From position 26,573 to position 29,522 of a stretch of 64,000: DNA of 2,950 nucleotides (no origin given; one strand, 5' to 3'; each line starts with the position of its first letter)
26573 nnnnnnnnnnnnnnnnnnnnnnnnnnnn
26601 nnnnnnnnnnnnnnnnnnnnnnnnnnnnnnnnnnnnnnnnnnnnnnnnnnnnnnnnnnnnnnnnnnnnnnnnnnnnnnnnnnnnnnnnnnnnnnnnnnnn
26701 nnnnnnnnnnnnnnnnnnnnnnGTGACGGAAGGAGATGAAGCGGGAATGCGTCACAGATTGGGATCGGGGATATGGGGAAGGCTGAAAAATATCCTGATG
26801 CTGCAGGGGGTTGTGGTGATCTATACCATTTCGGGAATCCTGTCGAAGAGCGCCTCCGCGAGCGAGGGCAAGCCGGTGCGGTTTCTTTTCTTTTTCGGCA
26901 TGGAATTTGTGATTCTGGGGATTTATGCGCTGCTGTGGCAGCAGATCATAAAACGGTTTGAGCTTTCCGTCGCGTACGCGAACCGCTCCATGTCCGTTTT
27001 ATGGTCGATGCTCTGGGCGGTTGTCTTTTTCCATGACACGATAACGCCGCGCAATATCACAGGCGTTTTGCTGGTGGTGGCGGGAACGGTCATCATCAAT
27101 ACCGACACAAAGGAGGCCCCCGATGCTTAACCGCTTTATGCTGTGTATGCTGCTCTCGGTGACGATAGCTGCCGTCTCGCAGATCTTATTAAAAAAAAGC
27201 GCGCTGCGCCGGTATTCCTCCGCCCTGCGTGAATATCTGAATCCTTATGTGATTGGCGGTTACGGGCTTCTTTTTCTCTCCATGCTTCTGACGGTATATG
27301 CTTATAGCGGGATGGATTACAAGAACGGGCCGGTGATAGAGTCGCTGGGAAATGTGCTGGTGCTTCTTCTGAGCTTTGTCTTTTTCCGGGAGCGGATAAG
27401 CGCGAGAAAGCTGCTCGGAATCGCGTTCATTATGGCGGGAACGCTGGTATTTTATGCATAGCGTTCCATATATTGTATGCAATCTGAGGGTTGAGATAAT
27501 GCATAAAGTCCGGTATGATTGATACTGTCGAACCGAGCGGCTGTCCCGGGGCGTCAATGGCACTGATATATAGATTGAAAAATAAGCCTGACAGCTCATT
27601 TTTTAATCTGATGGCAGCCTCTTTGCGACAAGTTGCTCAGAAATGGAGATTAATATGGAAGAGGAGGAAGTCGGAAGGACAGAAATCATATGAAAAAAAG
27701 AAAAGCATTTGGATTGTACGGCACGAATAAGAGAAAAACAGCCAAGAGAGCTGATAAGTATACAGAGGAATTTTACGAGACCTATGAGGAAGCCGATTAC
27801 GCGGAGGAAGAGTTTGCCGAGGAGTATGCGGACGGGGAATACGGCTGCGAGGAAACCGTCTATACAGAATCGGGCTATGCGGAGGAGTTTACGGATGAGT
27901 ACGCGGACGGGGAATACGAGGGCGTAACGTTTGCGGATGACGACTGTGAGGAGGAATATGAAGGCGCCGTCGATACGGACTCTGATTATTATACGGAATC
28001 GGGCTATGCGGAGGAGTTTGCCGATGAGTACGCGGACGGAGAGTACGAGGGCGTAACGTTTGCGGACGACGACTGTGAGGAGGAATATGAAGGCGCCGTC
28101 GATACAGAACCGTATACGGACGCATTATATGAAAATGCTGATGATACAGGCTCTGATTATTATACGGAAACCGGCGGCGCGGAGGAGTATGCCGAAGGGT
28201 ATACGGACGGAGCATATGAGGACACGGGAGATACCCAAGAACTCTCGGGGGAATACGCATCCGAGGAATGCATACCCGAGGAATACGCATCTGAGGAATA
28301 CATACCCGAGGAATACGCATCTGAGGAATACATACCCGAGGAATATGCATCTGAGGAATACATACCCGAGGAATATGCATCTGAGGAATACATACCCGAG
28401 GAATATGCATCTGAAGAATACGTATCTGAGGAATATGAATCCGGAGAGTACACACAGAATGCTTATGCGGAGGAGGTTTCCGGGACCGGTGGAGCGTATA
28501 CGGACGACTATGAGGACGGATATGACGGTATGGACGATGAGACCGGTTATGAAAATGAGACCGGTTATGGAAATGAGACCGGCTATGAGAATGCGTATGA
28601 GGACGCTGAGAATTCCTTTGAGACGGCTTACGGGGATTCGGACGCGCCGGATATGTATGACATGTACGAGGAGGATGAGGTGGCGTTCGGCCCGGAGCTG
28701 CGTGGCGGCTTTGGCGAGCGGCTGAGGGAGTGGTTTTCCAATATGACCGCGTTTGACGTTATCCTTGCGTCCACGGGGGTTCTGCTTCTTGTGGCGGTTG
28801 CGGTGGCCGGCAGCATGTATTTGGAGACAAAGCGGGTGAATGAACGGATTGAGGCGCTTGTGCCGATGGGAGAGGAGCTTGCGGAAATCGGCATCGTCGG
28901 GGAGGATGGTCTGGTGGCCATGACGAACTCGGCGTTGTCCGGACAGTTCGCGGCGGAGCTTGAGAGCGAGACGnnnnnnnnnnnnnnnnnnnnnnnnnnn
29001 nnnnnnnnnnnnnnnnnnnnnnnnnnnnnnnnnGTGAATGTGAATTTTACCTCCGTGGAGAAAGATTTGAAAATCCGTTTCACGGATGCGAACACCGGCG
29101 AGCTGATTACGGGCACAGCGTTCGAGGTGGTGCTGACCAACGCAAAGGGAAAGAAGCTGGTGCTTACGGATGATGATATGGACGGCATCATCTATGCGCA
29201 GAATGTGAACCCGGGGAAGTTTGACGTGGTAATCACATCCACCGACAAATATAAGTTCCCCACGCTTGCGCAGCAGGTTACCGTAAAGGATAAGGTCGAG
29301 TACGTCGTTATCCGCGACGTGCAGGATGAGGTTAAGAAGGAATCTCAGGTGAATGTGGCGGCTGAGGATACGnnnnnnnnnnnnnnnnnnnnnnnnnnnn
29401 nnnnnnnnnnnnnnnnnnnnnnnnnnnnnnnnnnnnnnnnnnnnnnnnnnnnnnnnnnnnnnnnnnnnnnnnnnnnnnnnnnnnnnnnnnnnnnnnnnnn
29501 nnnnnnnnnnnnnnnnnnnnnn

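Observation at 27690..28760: About 350-residue acidic Tyr/Glu-repeat tail on the predicted cytoplasmic side of a GH25 muramidase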

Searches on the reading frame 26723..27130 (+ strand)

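Call 12: search_protein_families(library=pfam, proteins=[window:26723-27130:+], max_evalue=0.001)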
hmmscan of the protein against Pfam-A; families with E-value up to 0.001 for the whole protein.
window:26723-27130:+ (135 aa): 1 family
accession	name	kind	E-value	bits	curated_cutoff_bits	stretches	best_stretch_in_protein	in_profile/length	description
PF00892.27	EamA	-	3.8e-07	30.9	28.2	1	39-127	50-135/135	EamA-like transporter family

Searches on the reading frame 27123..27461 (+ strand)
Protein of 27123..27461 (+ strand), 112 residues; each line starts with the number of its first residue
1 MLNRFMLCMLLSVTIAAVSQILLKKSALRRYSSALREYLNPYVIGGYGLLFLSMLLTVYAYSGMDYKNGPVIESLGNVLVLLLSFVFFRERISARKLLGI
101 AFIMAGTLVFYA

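Call 12: search_protein_families(library=pfam, proteins=[window:27123-27461:+], max_evalue=0.001)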
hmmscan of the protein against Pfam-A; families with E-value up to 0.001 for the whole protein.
window:27123-27461:+ (112 aa): 2 families
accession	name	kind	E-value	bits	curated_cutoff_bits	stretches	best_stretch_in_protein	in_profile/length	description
PF00892.27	EamA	-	5.6e-08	33.6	28.2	1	4-111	37-134/135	EamA-like transporter family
PF00893.25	Multi_Drug_Res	-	0.00058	20.8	23.7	0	13-103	6-93/93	Small Multidrug Resistance protein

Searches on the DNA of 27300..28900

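Call 21: search_rna_families(source=window, start=27300, end=28900, threshold=evalue, max_evalue=1)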
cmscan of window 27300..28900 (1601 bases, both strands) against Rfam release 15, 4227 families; matches with E-value up to 1: 0.
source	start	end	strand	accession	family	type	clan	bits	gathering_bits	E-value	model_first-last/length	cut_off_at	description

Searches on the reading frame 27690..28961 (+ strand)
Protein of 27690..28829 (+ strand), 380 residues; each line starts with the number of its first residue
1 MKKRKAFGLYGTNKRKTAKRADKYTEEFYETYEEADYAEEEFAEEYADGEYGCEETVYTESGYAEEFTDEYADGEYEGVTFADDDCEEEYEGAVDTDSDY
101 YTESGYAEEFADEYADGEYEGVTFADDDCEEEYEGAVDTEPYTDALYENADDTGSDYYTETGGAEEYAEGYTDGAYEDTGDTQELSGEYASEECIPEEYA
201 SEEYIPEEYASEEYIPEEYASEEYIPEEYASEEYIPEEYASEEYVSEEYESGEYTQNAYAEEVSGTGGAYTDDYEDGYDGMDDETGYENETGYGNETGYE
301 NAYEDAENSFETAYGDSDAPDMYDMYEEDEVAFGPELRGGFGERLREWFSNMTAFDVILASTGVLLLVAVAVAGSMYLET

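Call 14: find_homologous_proteins(query=window:27690-28829:+, max_evalue=0.001)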
Query window:27690-28829:+ (380 aa): 2 proteins with E <= 0.001 among 3257 candidates.
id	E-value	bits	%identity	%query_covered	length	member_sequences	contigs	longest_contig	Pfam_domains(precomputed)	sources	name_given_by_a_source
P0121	5.1e-18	84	57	20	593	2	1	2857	PF02368.25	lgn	-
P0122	1.8e-6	46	77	7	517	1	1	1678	-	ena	-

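Call 47: predict_structure(alignment_id=A3)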
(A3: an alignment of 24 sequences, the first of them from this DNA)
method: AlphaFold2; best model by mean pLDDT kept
length: 424 residues; sequences in the alignment: 24
mean_pLDDT: 45.8   pTM: 0.20
mean pLDDT of the five models: 45.8, 45.8, 44.6, 43.0, 41.5
residues with pLDDT >= 90: 0; 70-90: 39; 50-70: 73; < 50: 312
segments of 3 or more residues with pLDDT < 50: 10-22, 27-47, 52-140, 142-307, 327-330, 422-424
pLDDT, mean of each block of 10 residues (from residue 1): 49 44 47 47 47 41 37 36 37 35 35 37 33 34 37 36 34 36 40 41 36 41 40 40 39 36 38 39 38 42 47 48 49 56 81 79 82 78 63 57 55 55 46
secondary structure, 60 per line:
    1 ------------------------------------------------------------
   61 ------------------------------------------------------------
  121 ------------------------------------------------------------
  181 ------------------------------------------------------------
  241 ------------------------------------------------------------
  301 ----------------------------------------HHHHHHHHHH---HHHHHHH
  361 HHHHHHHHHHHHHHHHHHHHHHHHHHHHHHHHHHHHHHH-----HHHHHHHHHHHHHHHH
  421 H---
elements in order: H341-350 H354-399 H405-421

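Call 59: search_protein_families(library=ncbifam, proteins=[window:27690-28748:+], max_evalue=0.01)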
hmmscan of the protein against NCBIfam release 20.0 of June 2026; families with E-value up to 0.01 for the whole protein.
window:27690-28748:+ (353 aa): 0 families

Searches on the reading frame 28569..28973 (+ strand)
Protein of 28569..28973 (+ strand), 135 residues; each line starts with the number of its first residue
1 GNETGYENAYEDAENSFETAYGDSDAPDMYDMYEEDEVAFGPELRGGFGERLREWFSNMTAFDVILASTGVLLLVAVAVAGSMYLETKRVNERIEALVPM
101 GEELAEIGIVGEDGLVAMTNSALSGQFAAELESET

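Call 39: search_protein_representatives(alignment_id=A2)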
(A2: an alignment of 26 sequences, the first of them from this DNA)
Query: 26 sequences, 135 profile positions. Proteins with E-value up to 0.001 (for the whole library): 178; up to 1e-10: 74; up to 1e-30: 5. The best 150 are listed.
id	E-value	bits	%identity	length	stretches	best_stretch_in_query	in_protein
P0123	4.4e-50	185.2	-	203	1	2-133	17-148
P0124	1.3e-48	180.5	-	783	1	3-134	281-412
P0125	1.3e-48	180.4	-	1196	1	4-134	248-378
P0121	2.6e-48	179.5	-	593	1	4-133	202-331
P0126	7.8e-31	122.9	-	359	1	2-100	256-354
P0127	3.9e-22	94.7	-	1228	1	2-133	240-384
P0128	5.9e-21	90.9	-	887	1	2-117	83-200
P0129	1.0e-20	90.1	-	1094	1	14-126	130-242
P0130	2.4e-20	88.9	-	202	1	5-122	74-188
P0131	4.0e-20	88.2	-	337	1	6-133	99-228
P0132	5.3e-20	87.8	-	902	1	40-132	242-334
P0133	1.5e-19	86.4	-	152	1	2-122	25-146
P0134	2.3e-19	85.8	-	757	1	4-131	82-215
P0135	3.7e-19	85.1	-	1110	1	7-131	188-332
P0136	4.0e-19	85.0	-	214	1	2-131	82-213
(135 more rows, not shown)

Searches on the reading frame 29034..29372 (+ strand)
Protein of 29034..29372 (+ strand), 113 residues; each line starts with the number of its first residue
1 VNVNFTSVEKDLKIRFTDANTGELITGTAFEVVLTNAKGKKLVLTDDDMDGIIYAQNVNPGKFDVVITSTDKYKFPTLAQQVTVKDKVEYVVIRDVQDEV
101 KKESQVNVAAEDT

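Call 48: find_related_loci(query=A4, collection=genome_contigs, flank=10000)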
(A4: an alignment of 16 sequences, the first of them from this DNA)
Query A4 (113 aa) in genome_contigs; peptide patterns used: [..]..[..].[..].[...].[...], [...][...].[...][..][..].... (x = any residue, [..] = any of these).
599 stretches matched a pattern (row limit reached: there are more); 493 encode a relative of the query (tblastn E <= 1e-3); the best 80 are kept; 80 distinct loci.
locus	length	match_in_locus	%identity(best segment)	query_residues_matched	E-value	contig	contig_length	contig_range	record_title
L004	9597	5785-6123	94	1-113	6e-67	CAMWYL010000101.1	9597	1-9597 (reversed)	MAG TPA_asm: uncultured Lachnospiraceae bacterium isolate SRR14411257_bin.4_metawrap_v1.3_MAG genome assembly, contig: N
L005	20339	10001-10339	91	1-113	6e-65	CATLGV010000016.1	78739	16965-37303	MAG TPA_asm: uncultured Lachnospiraceae bacterium isolate MGG03583_1680015438 genome assembly, contig: ERR2844015_1090,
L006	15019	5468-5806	87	1-113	1e-59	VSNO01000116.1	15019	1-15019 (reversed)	MAG: Lachnospiraceae bacterium isolate SC1151_S4_bin.10 SC1151_S4_SC1151_S4_bin.10_contig_116, whole genome shotgun sequ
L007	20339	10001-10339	86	1-113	5e-59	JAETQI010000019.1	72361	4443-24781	MAG: Lachnospiraceae bacterium isolate S26_Bin4 scaffold_351, whole genome shotgun sequence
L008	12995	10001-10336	85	1-113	1e-58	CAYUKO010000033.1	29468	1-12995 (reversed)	MAG TPA_asm: uncultured Roseburia sp. isolate SRP350583_co4_43 genome assembly, contig: NODE_1510_length_29468_cov_22.56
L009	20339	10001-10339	83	1-113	2e-58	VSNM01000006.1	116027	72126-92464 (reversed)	MAG: Lachnospiraceae bacterium isolate S9762_S14_bin.4 S9762_S14_S9762_S14_bin.4_contig_6, whole genome shotgun sequence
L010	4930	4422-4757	81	1-113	8e-58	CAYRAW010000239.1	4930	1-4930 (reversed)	MAG TPA_asm: uncultured Roseburia sp. isolate binchicken_co354_272 genome assembly, contig: NODE_19898_length_4930_cov_4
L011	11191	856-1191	84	1-113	2e-57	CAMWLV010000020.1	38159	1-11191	MAG TPA_asm: uncultured Lachnospiraceae bacterium isolate SRR14411325_bin.5_metawrap_v1.3_MAG genome assembly, contig: N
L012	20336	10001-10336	81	1-113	1e-56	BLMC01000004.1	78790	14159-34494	Lachnospiraceae bacterium IMSAGC_011 DNA, IMSAGC_011_contig_4, whole genome shotgun sequence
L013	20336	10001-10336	81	1-113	2e-56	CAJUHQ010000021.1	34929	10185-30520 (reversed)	MAG TPA_asm: uncultured Lachnospiraceae bacterium isolate MGBC139783 genome assembly, contig: MGBC139783.21, whole genom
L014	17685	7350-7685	83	1-113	3e-56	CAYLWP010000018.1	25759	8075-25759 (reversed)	MAG TPA_asm: uncultured Roseburia sp. isolate SRP350583_co1_572 genome assembly, contig: NODE_3172_length_25759_cov_15.0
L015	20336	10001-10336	82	1-113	2e-56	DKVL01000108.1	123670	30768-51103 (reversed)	MAG TPA_asm: Lachnospiraceae bacterium UBA7179 UBA7179_contig_1148, whole genome shotgun sequence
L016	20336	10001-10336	80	1-113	9e-56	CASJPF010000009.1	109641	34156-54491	MAG: Lachnospiraceae bacterium isolate G1-1A_111220.8_1677753948 genome assembly, contig: NODE_141_length_109641_cov_12.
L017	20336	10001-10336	82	1-113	1e-55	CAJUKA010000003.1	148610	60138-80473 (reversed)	MAG TPA_asm: uncultured Lachnospiraceae bacterium isolate MGBC143556 genome assembly, contig: MGBC143556.3, whole genome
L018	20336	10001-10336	81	1-113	2e-55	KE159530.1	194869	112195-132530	Lachnospiraceae bacterium A4 genomic scaffold acPFC-supercont1.12, whole genome shotgun sequence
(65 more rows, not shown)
